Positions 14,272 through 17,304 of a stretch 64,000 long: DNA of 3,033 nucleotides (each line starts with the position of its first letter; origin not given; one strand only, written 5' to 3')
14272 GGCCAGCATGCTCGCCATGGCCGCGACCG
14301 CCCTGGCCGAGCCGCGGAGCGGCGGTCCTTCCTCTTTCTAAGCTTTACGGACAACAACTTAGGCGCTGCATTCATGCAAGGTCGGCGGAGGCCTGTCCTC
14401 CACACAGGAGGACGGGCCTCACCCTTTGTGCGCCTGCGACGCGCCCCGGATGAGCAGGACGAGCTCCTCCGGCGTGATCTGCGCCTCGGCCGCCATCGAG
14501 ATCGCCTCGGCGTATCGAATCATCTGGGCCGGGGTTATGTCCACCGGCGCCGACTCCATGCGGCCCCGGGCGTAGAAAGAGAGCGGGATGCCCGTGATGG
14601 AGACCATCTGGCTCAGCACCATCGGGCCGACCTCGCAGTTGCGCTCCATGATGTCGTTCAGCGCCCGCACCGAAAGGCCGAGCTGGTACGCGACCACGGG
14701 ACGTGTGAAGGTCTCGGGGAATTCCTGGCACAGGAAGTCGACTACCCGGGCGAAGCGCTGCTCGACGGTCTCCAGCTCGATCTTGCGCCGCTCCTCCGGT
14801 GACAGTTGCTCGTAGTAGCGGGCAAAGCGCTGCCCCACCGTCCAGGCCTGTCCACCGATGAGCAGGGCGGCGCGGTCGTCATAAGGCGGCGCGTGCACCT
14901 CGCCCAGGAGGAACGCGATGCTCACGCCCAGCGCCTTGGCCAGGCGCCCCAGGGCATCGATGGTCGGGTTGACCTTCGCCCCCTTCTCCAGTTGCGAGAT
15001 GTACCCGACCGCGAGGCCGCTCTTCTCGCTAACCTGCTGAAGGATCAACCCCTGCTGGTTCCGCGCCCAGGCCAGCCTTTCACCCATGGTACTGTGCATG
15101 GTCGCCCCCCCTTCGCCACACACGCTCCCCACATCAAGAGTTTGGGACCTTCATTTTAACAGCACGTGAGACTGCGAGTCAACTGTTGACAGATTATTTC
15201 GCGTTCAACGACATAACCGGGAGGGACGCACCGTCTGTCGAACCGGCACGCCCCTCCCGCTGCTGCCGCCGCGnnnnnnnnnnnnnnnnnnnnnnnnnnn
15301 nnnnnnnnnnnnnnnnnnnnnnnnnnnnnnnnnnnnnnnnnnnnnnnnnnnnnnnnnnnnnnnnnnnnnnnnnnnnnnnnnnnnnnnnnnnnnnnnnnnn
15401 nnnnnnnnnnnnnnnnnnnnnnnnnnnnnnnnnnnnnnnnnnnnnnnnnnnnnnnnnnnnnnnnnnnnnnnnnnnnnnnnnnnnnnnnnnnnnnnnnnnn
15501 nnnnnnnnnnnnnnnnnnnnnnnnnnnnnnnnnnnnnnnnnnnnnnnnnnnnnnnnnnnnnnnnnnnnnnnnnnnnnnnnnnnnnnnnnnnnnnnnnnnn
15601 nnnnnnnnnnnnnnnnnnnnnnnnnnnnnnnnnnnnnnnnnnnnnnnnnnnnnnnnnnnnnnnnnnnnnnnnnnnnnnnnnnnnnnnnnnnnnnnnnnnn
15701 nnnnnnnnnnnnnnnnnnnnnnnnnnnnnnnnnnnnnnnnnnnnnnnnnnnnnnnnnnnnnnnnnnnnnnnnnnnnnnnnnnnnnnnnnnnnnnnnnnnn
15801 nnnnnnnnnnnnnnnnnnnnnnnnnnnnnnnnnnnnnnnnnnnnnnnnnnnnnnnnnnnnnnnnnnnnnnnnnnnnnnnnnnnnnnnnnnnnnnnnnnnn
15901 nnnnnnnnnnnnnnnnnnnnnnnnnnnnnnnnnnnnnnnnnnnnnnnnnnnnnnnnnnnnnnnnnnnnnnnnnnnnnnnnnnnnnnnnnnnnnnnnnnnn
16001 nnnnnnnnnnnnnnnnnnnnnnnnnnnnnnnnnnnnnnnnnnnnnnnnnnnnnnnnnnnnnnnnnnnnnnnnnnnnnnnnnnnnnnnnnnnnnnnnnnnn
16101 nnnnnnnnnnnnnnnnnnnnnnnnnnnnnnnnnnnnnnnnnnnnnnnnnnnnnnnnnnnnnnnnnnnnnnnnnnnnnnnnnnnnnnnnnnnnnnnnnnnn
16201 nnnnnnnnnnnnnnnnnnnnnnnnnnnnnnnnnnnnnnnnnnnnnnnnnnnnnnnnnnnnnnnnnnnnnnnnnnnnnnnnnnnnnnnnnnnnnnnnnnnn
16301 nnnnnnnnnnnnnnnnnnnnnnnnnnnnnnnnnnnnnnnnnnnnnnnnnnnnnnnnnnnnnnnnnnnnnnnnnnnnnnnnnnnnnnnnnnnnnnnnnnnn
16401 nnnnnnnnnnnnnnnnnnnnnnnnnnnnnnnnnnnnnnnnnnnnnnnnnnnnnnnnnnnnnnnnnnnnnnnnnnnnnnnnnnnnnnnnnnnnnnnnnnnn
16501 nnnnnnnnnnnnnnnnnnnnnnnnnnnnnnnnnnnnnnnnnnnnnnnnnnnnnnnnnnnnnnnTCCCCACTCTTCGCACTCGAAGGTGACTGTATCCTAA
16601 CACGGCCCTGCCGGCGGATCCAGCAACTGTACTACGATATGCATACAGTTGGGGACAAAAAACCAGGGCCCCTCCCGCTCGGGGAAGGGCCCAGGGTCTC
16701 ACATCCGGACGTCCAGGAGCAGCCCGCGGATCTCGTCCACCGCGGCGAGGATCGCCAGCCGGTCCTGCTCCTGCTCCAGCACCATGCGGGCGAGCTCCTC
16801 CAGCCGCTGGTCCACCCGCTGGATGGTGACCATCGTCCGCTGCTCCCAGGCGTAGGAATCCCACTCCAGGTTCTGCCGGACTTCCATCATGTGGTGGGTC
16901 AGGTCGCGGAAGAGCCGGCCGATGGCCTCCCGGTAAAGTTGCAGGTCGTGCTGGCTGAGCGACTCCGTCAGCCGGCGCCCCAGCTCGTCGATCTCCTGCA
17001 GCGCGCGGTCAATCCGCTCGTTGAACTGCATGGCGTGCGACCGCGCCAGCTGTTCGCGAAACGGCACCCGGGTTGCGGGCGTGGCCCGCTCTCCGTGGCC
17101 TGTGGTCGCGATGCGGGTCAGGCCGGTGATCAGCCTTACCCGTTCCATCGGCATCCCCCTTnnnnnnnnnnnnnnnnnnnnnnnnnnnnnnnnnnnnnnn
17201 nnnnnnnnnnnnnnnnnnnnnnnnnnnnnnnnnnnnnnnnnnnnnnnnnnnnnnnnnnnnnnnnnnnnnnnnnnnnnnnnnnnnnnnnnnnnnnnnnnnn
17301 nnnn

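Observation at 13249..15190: Candidate peptide quorum-sensing cassette: TPR protein, 33-aa secreted pre-peptide, convergent XRE regulator with palindromic operator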

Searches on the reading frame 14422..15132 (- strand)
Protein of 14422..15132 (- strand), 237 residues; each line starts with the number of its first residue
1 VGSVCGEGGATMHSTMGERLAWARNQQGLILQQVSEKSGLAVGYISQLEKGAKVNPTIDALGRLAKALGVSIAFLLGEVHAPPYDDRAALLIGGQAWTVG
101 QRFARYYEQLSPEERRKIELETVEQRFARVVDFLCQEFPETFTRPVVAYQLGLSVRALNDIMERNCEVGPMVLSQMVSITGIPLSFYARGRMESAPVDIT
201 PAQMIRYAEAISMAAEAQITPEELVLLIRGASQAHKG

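Call 3: search_protein_families(library=pfam, proteins=[window:14422-15132:-], max_evalue=1)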
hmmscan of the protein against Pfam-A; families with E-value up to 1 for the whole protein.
window:14422-15132:- (237 aa): 6 families
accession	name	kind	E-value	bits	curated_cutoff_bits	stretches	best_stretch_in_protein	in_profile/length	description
PF01381.28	HTH_3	-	3.2e-14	53.1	23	1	20-75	1-55/55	Helix-turn-helix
PF13560.12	HTH_31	-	1.4e-10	41.7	27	1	16-71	2-57/64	Helix-turn-helix domain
PF12844.13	HTH_19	-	1.1e-05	25.7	30.2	1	17-72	1-55/64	Helix-turn-helix domain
PF13413.12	HTH_25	-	0.00019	21.6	24.6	1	19-51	1-33/62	Helix-turn-helix domain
PF13443.12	HTH_26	-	0.0034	18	22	1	31-73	13-55/63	Cro/C1-type HTH DNA-binding domain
PF13744.12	HTH_37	-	0.029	14.6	27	1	15-72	18-75/80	Helix-turn-helix domain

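Call 4: search_protein_families(library=ncbifam, proteins=[window:14422-15132:-], max_evalue=1)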
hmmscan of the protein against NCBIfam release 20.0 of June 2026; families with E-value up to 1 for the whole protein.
window:14422-15132:- (237 aa): 16 families
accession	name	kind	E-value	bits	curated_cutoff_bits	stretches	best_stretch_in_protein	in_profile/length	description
NF006015.0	PRK08154.1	subfamily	1.3e-09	37.6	204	1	11-83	26-97/314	anaerobic benzoate catabolism transcriptional regulator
NF041951.1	phage_RstR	subfamily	2.4e-09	37.4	80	1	16-89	3-75/108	RstR family transcriptional repressor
NF007408.0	PRK09943.1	equivalog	3.1e-08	33.4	211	1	15-79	7-70/185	HTH-type transcriptional regulator PuuR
NF041677.1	trans_regClgR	equivalog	3.6e-07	30.2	170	1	12-78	5-70/113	transcriptional regulator ClgR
NF046032.1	TransRegSlrRBacil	equivalog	2.6e-05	24.4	250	1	23-74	9-60/149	HTH-type transcriptional regulator SlrR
NF010465.0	PRK13890.1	equivalog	4e-05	23.7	96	1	26-78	16-67/121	conjugal transfer protein TrbA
TIGR03070.1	couple_hipB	subfamily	0.00024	21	71.65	1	17-71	4-57/58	type II toxin-antitoxin system Y4mF family antitoxin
NF050110.1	TransRegBldD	equivalog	0.0004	20.1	250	1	15-83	8-77/162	transcriptional regulator BldD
NF007257.0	PRK09706.1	subfamily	0.0057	16.5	101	1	13-76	3-65/135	transcriptional repressor DicA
NF005988.0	PRK08099.1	equivalog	0.015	14.4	201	1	21-71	8-58/411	multifunctional transcriptional regulator/nicotinamide-nucleotide adenylyltransferase/ribosylnicotinamide kinase NadR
NF008109.0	PRK10856.1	equivalog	0.025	14.3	208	1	13-51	12-50/334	cytoskeleton protein RodZ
NF047948.1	male_kill_WMK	equivalog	0.034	13.6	300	1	16-77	6-66/300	WO male-killing family protein Wmk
TIGR02530.1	flg_new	equivalog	0.063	14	83.2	1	172-225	5-57/96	TIGR02530 family flagellar biosynthesis protein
NF052472.1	FlmA_fam_RIPP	equivalog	0.087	13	30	1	122-139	9-26/46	FlmA family RiPP peptide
NF041534.1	rodZ_Strepcoccus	equivalog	0.094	11.9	375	1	14-50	4-40/275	cytoskeleton protein RodZ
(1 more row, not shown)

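Call 23: find_homologous_proteins(query=window:14422-15132:-, max_evalue=0.001)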
Query window:14422-15132:- (237 aa): 89 proteins with E <= 0.001 among 1379 candidates.
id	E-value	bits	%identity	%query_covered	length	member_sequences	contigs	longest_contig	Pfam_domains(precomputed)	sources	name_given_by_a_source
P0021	7.2e-132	456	92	95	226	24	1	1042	PF12844.14,PF01381.29,PF13560.13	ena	-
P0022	1.4e-123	429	87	95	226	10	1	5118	PF12844.14,PF01381.29,PF13560.13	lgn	-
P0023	1.7e-120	419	84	95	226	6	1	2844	PF01381.29,PF13560.13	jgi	-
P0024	9.0e-118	410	84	95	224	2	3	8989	PF01381.29,PF13560.13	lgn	-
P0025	6.9e-110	384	86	88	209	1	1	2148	PF01381.29,PF13560.13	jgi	-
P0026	1.2e-108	380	78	92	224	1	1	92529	PF12844.14,PF01381.29,PF13560.13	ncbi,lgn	ncbi:MAG: helix-turn-helix domain-containing protein [Bacillota bacterium]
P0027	1.1e-107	377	75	94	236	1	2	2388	PF01381.29,PF13560.13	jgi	jgi:transcriptional regulator with XRE-family HTH domain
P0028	3.0e-107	375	79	92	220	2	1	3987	PF12844.14,PF01381.29,PF13560.13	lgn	-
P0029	1.4e-105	370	71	96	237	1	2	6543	PF12844.14,PF01381.29,PF13560.13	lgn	-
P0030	3.7e-105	369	74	92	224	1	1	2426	PF12844.14,PF01381.29,PF13560.13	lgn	-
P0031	7.8e-105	368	76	92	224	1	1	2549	PF12844.14,PF01381.29,PF13560.13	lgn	-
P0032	1.1e-104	367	74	92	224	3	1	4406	PF12844.14,PF01381.29,PF13560.13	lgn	-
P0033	1.0e-102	361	74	92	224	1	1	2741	PF12844.14,PF01381.29,PF13560.13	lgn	-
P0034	3.5e-102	359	72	92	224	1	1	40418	PF12844.14,PF01381.29,PF13560.13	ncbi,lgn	ncbi:MAG: helix-turn-helix domain-containing protein [Bacillota bacterium]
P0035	7.3e-101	355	72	92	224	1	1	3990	PF12844.14,PF01381.29,PF13560.13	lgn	-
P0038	6.5e-100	351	72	94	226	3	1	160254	PF12844.14,PF01381.29,PF13560.13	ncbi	ncbi:MAG TPA: helix-turn-helix transcriptional regulator [Symbiobacteriaceae bacterium]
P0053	5.8e-96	339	72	91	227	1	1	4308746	PF12844.14,PF01381.29,PF13560.13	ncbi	-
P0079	2.4e-86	307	66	93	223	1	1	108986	PF12844.14,PF01381.29,PF13560.13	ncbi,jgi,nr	ncbi:MAG: transcriptional regulator [Symbiobacteriaceae bacterium]|jgi:transcriptional regulator wit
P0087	1.4e-78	282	62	92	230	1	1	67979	PF12844.14,PF01381.29,PF13560.13,PF13443.13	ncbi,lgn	-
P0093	1.0e-75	272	58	93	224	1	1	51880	PF12844.14,PF01381.29,PF13560.13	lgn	-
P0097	9.7e-73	263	58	92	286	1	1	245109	PF12844.14,PF01381.29,PF13560.13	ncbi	-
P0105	4.3e-63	231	54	90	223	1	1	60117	PF12844.14,PF01381.29,PF13560.13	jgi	jgi:transcriptional regulator with XRE-family HTH domain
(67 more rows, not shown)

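Call 25: find_encoding_contigs(protein=P0053, flank=5000, max_places=2)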
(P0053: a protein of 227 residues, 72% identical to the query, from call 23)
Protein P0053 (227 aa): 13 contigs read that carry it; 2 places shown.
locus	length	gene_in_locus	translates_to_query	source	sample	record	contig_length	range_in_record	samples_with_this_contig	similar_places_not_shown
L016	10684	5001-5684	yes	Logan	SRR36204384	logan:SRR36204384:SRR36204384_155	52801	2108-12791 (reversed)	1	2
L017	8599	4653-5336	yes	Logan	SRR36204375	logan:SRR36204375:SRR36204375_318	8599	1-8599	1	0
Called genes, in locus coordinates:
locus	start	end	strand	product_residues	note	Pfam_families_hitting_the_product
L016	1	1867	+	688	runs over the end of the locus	PF01734:Patatin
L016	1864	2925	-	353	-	-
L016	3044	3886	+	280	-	PF01063:Aminotran_4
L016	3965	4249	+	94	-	PF00365:PFK (weak)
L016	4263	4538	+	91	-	PF00365:PFK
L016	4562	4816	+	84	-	PF00365:PFK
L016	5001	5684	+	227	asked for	PF12844:HTH_19, PF13560:HTH_31, PF01381:HTH_3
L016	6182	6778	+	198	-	PF00702:Hydrolase, PF13242:Hydrolase_like (weak)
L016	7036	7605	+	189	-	PF01058:Oxidored_q6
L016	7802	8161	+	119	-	PF00507:Oxidored_q4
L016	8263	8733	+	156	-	PF00329:Complex1_30kDa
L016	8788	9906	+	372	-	PF00346:Complex1_49kDa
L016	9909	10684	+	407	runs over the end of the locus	PF00146:NADHdh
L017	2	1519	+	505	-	?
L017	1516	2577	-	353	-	-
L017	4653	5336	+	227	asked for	PF12844:HTH_19, PF13560:HTH_31, PF01381:HTH_3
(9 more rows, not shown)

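Call 26: find_encoding_contigs(protein=P0105, flank=5000, max_places=2)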
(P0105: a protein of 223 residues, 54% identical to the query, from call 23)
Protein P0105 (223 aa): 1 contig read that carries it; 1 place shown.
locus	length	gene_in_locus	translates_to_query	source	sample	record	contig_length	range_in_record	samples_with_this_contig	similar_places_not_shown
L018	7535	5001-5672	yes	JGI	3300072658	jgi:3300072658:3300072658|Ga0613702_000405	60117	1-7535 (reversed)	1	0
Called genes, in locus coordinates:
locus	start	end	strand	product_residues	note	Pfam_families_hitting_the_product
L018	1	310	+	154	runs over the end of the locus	PF04073:tRNA_edit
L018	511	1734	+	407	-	PF00015:MCPsignal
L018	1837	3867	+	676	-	PF01734:Patatin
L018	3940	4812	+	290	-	PF01063:Aminotran_4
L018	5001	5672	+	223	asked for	PF01381:HTH_3, PF12844:HTH_19 (weak), PF13560:HTH_31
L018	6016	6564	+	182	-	PF01058:Oxidored_q6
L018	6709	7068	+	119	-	PF00507:Oxidored_q4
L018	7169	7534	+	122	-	?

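Call 27: find_encoding_contigs(protein=P0097, flank=5000, max_places=2)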
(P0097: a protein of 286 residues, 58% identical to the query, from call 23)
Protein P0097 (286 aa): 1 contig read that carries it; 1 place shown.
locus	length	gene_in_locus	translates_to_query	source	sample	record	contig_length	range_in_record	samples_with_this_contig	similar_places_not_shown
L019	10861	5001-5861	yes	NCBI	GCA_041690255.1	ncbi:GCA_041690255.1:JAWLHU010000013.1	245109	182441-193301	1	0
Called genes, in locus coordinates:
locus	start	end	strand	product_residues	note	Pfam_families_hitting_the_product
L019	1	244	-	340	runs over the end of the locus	PF01073:3Beta_HSD, PF01370:Epimerase, PF02719:Polysacc_synt_2, PF04321:RmlD_sub_bind, PF05368:NmrA, PF07993:NAD_binding_4, PF13460:NAD_binding_10, PF16363:GDP_Man_Dehyd, +2 more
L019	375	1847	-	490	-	PF02934:GatB_N, PF02637:GatB_Yqey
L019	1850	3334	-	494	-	PF01425:Amidase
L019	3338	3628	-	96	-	PF02686:GatC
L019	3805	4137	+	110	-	-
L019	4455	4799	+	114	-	-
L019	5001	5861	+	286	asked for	PF01381:HTH_3, PF12844:HTH_19 (weak), PF13560:HTH_31 (weak)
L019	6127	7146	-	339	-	PF00005:ABC_tran, PF08352:oligo_HPY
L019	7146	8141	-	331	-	PF00005:ABC_tran, PF13304:AAA_21 (weak), PF08352:oligo_HPY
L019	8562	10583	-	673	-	PF22745:Nlig-Ia, PF01653:DNA_ligase_aden, PF03120:OB_DNA_ligase, PF03119:DNA_ligase_ZBD, PF12826:HHH_2, PF14520:HHH_5 (weak), PF00533:BRCT, PF12738:PTCB-BRCT (weak)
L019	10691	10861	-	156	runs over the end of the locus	-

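Call 29: find_encoding_contigs(protein=P0038, flank=3500, max_places=1)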
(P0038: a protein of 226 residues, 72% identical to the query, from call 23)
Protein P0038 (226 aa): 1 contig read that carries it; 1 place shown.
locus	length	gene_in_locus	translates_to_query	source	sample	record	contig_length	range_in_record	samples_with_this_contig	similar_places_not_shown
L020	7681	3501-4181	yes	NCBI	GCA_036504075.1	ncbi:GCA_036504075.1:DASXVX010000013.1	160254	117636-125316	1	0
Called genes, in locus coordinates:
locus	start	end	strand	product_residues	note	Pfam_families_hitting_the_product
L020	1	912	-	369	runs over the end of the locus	-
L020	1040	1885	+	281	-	PF01063:Aminotran_4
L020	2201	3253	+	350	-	PF00365:PFK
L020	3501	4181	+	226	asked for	PF12844:HTH_19 (weak), PF13560:HTH_31, PF01381:HTH_3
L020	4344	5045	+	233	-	PF00702:Hydrolase, PF13419:HAD_2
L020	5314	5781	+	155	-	PF01058:Oxidored_q6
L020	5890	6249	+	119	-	PF00507:Oxidored_q4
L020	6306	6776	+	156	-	PF00329:Complex1_30kDa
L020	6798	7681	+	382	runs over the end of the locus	PF00346:Complex1_49kDa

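Call 30: find_encoding_contigs(protein=P0079, flank=3500, max_places=1)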
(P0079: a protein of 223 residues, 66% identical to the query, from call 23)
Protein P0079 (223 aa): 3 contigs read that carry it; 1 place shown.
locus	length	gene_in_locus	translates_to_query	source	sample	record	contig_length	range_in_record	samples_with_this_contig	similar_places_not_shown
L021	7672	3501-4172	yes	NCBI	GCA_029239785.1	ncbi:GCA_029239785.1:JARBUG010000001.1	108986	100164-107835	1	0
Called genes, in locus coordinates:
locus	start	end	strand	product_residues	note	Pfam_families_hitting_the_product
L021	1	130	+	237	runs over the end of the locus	-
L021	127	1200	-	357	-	-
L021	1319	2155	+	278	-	PF01063:Aminotran_4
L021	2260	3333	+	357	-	PF00365:PFK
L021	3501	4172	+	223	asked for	PF01381:HTH_3, PF12844:HTH_19 (weak), PF13560:HTH_31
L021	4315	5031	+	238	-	PF00702:Hydrolase, PF13419:HAD_2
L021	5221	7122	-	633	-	PF13618:Gluconate_2-dh3 (weak), PF00732:GMC_oxred_N, PF00890:FAD_binding_2 (weak), PF05199:GMC_oxred_C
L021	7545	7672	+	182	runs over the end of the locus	PF01058:Oxidored_q6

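Call 31: find_encoding_contigs(protein=P0087, flank=3500, max_places=1)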
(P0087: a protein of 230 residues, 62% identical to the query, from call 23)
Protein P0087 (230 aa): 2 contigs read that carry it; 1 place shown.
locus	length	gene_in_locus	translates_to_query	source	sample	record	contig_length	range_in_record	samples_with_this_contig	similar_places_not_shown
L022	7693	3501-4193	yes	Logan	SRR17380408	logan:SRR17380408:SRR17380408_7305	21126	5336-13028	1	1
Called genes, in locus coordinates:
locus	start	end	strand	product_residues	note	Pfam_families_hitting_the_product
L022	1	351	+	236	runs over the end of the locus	PF00702:Hydrolase, PF13419:HAD_2, PF13242:Hydrolase_like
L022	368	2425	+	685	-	PF01734:Patatin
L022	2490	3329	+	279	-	PF01063:Aminotran_4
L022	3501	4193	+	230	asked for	PF13560:HTH_31, PF01381:HTH_3, PF12844:HTH_19 (weak), PF13443:HTH_26 (faint)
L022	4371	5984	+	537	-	PF00501:AMP-binding, PF13193:AMP-binding_C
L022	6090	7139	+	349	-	-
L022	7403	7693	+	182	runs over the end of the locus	PF01058:Oxidored_q6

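Call 32: find_encoding_contigs(protein=P0093, flank=3500, max_places=1)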
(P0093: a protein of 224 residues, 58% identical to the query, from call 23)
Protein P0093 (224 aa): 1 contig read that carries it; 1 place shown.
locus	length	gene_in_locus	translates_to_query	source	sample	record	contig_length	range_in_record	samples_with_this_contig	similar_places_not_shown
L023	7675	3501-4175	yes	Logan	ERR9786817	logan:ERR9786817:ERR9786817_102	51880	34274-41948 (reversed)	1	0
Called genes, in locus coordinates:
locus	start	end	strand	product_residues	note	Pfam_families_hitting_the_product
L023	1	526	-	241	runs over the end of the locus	PF02985:HEAT (faint), PF13513:HEAT_EZ (faint), PF13646:HEAT_2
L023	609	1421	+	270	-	PF00730:HhH-GPD, PF00633:HHH, PF10576:EndIII_4Fe-2S (weak)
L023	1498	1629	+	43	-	PF00578:AhpC-TSA (weak)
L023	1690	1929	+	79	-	PF00578:AhpC-TSA, PF08534:Redoxin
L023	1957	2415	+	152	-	PF03885:DUF327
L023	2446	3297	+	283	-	PF01063:Aminotran_4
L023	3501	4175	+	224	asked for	PF12844:HTH_19 (weak), PF13560:HTH_31 (faint), PF01381:HTH_3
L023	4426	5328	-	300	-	PF07719:TPR_2 (faint), PF13424:TPR_12 (weak)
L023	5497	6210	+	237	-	PF00702:Hydrolase, PF13419:HAD_2, PF13242:Hydrolase_like (weak)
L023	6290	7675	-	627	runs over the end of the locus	PF00890:FAD_binding_2 (faint), PF00732:GMC_oxred_N, PF05199:GMC_oxred_C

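Call 45: predict_structure(alignment_id=A2)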
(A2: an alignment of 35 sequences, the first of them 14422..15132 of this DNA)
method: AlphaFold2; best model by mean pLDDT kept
length: 237 residues; sequences in the alignment: 35
mean_pLDDT: 73.7   pTM: 0.58
mean pLDDT of the five models: 73.7, 73.5, 72.4, 71.4, 69.3
residues with pLDDT >= 90: 64; 70-90: 82; 50-70: 49; < 50: 42
segments of 3 or more residues with pLDDT < 50: 1-14, 39-49, 82-92
pLDDT, mean of each block of 10 residues (from residue 1): 41 55 57 51 42 59 74 66 41 68 92 96 97 92 86 90 93 88 92 64 74 88 87 74
secondary structure, 60 per line:
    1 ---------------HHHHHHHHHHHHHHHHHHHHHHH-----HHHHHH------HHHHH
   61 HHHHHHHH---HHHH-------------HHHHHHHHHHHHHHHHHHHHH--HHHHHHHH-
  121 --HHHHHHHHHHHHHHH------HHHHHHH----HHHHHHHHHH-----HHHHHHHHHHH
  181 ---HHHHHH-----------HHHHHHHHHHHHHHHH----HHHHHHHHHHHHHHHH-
elements in order: H16-38 H44-49 H56-68 H72-75 H89-109 H112-119 H123-137 H144-150 H155-164 H170-180 H184-189 H201-216 H221-236

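Call 48: fold_search(model_id=the predicted structure, library=pdb)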
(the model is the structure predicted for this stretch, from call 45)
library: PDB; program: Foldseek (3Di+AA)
matches with E <= 10: 468; with E <= 0.001: 0
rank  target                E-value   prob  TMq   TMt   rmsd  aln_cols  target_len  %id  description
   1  9a7f_A                1.9e-02  0.99  0.25  0.40  11.1       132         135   17  Integrative model of RGHR-DLDH1 by crosslinking MS and deep learning (released 2024-09-18)
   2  3ivp_C                3.1e-02  1.00  0.25  0.48  10.5       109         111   13  The structure of a possible transposon-related DNA-binding protein from Clostridium difficile 630. (released 2009-09-22)
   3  3ivp_D                3.9e-02  0.99  0.25  0.47  10.7       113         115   13  The structure of a possible transposon-related DNA-binding protein from Clostridium difficile 630. (released 2009-09-22)
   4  3pxp_B                5.4e-02  0.99  0.25  0.21   8.8       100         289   18  Crystal structure of a PAS and DNA binding domain containing protein (Caur_2278) from CHLOROFLEXUS AURANTIACUS J-10-FL (released 2011-01-19)
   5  2b5a_B                5.7e-02  1.00  0.24  0.65   2.6        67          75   13  C.BclI, Control Element of the BclI Restriction-Modification System (released 2006-01-03)
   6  2b5a_A                7.0e-02  1.00  0.24  0.63   3.4        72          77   15  C.BclI, Control Element of the BclI Restriction-Modification System (released 2006-01-03)
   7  5d4z_3                7.8e-02  0.98  0.25  0.52   6.2        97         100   18  Crystal structure of Repressor from Salmonella-temperate phage (released 2016-04-27)
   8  3pxp_A                9.2e-02  0.97  0.25  0.21   9.0       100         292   18  Crystal structure of a PAS and DNA binding domain containing protein (Caur_2278) from CHLOROFLEXUS AURANTIACUS J-10-FL (released 2011-01-19)
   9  3ivp_A                9.7e-02  0.98  0.27  0.48   6.5       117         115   14  The structure of a possible transposon-related DNA-binding protein from Clostridium difficile 630. (released 2009-09-22)
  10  2b5a_C                1.1e-01  1.00  0.24  0.64   2.7        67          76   13  C.BclI, Control Element of the BclI Restriction-Modification System (released 2006-01-03)
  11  6jpi_C                1.2e-01  0.98  0.23  0.54  13.4        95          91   16  Crystal structure of PA4674 in complex with its operator DNA (28bp) from Pseudomonas aeruginosa (released 2020-04-01)
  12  3ivp_B                1.2e-01  0.97  0.25  0.48  10.6       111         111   14  The structure of a possible transposon-related DNA-binding protein from Clostridium difficile 630. (released 2009-09-22)
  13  6b9t_B                1.3e-01  0.99  0.23  0.13   2.8        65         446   15  Crystal structure of MPnS with substrate 2-hydroxyethylphosphonate (2-HEP) and Fe(II) bound (released 2017-12-20)
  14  6jq1_A                1.5e-01  0.94  0.24  0.41  10.5       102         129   20  Crystal Structure of DdrO from Deinococcus geothermalis (released 2019-08-28)
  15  6b9s_B                1.6e-01  0.99  0.23  0.13   2.9        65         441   15  MPnS crystallized in the absence of substrate (released 2017-12-20)
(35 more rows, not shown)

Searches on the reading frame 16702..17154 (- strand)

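Call 77: search_protein_families(library=pfam, proteins=[window:16702-17154:-], max_evalue=0.00001)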
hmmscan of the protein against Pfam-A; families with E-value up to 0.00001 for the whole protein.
window:16702-17154:- (151 aa): 1 family
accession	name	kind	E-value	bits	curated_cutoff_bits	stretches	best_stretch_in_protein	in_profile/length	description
PF03885.18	DUF327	-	8.5e-30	104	25.8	1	26-149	20-142/143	Protein of unknown function (DUF327)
